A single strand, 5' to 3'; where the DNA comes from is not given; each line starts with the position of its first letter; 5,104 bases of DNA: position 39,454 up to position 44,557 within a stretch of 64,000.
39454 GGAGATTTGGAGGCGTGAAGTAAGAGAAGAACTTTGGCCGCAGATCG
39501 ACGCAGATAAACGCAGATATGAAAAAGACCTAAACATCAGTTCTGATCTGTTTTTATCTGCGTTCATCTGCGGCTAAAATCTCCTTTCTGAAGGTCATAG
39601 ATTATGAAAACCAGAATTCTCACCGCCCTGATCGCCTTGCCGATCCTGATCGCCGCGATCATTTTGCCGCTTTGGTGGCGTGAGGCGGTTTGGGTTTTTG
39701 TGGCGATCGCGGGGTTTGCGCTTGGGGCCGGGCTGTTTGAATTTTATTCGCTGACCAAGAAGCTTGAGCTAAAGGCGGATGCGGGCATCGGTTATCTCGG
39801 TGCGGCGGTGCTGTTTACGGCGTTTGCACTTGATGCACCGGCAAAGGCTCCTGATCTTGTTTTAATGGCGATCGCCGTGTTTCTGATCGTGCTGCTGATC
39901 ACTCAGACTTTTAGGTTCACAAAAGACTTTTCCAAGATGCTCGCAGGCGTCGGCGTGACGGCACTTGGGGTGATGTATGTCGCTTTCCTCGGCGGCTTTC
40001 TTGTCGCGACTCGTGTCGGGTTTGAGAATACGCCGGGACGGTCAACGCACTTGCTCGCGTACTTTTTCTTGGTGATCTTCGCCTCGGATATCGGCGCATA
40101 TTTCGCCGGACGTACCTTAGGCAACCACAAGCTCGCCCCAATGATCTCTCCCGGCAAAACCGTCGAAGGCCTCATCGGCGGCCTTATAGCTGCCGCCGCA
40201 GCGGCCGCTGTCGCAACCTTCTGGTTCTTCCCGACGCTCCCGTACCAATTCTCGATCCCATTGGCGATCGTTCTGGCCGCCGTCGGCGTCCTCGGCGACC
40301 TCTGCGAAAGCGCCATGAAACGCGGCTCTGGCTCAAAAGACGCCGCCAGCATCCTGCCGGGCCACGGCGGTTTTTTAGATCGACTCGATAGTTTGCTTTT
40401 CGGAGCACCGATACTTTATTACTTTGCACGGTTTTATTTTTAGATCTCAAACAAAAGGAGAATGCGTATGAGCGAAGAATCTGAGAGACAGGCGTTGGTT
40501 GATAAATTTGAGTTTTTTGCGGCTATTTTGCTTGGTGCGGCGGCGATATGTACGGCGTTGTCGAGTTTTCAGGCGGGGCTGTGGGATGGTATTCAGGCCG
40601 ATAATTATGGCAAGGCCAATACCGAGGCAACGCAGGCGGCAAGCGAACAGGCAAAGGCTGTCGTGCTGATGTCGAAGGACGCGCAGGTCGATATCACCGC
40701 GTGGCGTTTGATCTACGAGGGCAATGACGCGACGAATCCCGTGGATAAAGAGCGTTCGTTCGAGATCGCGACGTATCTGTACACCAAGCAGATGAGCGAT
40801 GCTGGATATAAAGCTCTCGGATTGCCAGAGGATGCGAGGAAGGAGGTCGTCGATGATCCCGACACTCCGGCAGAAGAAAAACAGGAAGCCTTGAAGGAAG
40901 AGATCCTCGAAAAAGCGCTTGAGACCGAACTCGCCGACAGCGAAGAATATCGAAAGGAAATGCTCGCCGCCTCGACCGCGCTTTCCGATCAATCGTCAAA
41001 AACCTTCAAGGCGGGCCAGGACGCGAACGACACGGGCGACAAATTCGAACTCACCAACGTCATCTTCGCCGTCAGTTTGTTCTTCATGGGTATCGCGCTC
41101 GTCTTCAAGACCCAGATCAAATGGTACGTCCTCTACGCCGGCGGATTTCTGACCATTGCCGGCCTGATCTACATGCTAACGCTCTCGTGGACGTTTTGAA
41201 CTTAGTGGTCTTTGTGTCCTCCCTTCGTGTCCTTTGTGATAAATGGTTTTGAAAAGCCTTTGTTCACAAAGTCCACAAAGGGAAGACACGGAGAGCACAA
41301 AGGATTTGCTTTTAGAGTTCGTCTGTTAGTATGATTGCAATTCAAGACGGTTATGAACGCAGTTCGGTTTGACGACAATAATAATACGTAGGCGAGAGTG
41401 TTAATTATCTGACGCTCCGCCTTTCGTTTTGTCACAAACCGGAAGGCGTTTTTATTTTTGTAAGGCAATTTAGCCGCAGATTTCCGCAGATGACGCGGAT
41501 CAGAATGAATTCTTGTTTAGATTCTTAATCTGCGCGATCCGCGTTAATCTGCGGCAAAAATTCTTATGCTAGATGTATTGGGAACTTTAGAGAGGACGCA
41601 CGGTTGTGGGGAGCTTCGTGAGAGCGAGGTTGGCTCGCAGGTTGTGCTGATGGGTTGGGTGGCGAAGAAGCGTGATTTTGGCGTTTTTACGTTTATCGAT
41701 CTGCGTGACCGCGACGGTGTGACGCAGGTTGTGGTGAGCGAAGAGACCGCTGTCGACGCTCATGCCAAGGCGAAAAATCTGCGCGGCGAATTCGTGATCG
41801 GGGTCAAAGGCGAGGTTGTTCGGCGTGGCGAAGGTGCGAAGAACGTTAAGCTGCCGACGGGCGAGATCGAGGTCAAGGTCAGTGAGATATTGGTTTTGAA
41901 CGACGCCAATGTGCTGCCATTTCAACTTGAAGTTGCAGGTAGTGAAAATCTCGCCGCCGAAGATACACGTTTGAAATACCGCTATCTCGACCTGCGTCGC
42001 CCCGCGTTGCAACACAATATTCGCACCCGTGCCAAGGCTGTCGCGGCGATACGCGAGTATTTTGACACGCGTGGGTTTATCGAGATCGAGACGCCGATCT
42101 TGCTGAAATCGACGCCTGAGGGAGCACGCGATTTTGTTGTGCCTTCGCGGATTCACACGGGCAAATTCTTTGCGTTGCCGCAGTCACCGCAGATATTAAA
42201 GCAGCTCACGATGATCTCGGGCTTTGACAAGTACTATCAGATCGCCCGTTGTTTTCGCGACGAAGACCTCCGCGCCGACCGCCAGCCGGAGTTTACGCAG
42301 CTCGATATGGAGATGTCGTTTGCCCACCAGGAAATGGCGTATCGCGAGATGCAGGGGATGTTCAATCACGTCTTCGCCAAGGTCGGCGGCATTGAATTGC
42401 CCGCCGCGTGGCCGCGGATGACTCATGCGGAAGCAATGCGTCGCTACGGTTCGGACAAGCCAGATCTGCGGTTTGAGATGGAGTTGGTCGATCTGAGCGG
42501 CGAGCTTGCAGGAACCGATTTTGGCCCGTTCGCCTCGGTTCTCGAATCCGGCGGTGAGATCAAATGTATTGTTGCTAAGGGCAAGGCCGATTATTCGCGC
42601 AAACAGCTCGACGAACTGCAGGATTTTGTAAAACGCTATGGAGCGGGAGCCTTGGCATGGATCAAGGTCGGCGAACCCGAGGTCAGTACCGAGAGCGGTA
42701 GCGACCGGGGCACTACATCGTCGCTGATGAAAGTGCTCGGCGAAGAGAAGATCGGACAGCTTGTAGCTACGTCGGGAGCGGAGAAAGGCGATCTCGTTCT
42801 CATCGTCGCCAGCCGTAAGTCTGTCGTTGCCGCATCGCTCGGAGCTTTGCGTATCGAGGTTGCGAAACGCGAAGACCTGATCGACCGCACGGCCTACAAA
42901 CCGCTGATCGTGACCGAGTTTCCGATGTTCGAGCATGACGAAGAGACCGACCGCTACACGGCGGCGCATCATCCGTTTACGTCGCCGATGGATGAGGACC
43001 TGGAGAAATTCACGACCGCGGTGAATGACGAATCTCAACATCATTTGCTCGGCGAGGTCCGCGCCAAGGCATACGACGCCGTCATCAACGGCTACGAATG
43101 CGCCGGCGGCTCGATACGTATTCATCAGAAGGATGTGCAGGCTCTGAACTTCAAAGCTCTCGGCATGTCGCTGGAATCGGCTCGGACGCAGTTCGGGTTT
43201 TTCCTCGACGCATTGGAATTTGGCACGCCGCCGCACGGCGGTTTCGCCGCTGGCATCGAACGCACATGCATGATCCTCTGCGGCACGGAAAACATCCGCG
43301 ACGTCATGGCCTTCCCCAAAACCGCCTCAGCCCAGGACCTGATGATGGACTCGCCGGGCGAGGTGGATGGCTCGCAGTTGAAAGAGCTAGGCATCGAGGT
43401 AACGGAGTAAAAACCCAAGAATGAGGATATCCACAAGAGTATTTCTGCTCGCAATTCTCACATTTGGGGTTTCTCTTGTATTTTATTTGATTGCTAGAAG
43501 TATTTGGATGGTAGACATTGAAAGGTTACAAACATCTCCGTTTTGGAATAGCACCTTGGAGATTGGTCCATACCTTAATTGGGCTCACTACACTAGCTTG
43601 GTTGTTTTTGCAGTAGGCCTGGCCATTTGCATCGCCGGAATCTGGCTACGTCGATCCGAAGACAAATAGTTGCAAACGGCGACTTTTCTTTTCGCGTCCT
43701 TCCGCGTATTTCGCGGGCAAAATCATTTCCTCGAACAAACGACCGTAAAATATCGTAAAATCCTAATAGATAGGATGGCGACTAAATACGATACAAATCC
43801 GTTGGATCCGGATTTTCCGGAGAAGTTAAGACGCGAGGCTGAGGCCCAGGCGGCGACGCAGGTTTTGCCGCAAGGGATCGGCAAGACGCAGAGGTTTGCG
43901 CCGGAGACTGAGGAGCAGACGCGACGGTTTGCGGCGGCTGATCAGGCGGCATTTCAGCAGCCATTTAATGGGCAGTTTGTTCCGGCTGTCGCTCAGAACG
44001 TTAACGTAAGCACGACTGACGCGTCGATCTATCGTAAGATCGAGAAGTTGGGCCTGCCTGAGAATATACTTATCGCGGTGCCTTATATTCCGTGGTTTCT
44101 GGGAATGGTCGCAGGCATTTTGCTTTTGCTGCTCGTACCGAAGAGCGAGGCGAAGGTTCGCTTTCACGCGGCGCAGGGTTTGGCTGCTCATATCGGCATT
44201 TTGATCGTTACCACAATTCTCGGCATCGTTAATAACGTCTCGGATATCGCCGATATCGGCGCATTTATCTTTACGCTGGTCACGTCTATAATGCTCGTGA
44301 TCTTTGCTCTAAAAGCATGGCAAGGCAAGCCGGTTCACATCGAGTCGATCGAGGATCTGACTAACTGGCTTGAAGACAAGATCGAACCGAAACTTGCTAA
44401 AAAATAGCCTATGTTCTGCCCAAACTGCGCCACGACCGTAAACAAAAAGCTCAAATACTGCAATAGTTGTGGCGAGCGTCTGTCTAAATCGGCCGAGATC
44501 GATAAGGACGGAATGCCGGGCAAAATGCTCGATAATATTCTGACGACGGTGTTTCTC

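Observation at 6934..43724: Palindromic element family with conserved architecture but a variable word: three 7-mers per arm, phased about 10 bp apart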

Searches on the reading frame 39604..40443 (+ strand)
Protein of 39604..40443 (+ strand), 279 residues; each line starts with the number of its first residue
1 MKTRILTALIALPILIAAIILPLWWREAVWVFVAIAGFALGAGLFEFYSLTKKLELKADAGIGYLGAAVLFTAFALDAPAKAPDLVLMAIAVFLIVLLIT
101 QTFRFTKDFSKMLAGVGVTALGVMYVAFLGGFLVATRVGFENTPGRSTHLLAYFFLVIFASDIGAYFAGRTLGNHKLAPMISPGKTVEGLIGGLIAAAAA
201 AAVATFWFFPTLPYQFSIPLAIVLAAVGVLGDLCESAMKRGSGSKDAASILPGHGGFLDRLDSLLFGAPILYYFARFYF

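Call 7: find_encoding_contigs(protein=window:39604-40443:+, flank=10000, max_places=6)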
Protein window:39604-40443:+ (279 aa): no gene with exactly this product is on record in the collection.

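Call 8: search_protein_families(library=pfam, proteins=[window:39604-40443:+])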
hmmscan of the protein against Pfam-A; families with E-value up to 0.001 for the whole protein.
window:39604-40443:+ (279 aa): 1 family
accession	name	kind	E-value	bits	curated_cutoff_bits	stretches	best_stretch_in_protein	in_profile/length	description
PF01148.25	CTP_transf_1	-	3.7e-52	178.2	24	1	2-277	1-263/264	Cytidylyltransferase family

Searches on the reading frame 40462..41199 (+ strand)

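Call 8: search_protein_families(library=pfam, proteins=[window:40462-41199:+])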
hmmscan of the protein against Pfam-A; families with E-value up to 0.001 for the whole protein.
window:40462-41199:+ (245 aa): 1 family
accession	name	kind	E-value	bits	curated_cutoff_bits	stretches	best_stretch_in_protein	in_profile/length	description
PF14235.11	DUF4337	-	2.3e-06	28.3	27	1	142-239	68-158/161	Domain of unknown function (DUF4337)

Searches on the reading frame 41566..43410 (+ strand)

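Call 8: search_protein_families(library=pfam, proteins=[window:41566-43410:+])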
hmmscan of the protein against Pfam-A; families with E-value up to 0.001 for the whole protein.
window:41566-43410:+ (614 aa): 4 families
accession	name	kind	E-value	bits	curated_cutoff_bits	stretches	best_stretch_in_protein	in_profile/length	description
PF00152.25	tRNA-synt_2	-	1.8e-117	392.2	25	1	132-586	2-307/308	tRNA synthetases class II (D, K and N)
PF02938.19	GAD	-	7.5e-22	77.8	23.4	1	322-424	1-94/95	GAD domain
PF01336.31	tRNA_anti-codon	-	5.1e-13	49.2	27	1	26-111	1-75/75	OB-fold nucleic acid binding domain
PF01409.25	tRNA-synt_2d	-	4.8e-05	23.4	19.8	0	222-276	104-156/246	tRNA synthetases class II core domain (F)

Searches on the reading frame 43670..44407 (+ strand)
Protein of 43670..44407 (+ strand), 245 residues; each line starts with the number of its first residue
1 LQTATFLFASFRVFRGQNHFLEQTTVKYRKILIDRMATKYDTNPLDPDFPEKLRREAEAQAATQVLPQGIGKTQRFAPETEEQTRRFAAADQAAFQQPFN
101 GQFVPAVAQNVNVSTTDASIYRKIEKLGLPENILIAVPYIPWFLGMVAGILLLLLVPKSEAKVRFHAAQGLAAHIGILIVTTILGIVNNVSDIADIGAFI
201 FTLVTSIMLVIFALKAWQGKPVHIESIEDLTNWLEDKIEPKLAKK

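Call 8: search_protein_families(library=pfam, proteins=[window:43670-44407:+])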
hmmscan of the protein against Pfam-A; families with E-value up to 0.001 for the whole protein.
window:43670-44407:+ (245 aa): 1 family
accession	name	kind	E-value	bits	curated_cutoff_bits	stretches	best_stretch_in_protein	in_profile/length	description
PF09685.15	DUF4870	-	0.00024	21.5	25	1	139-224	16-100/107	Domain of unknown function (DUF4870)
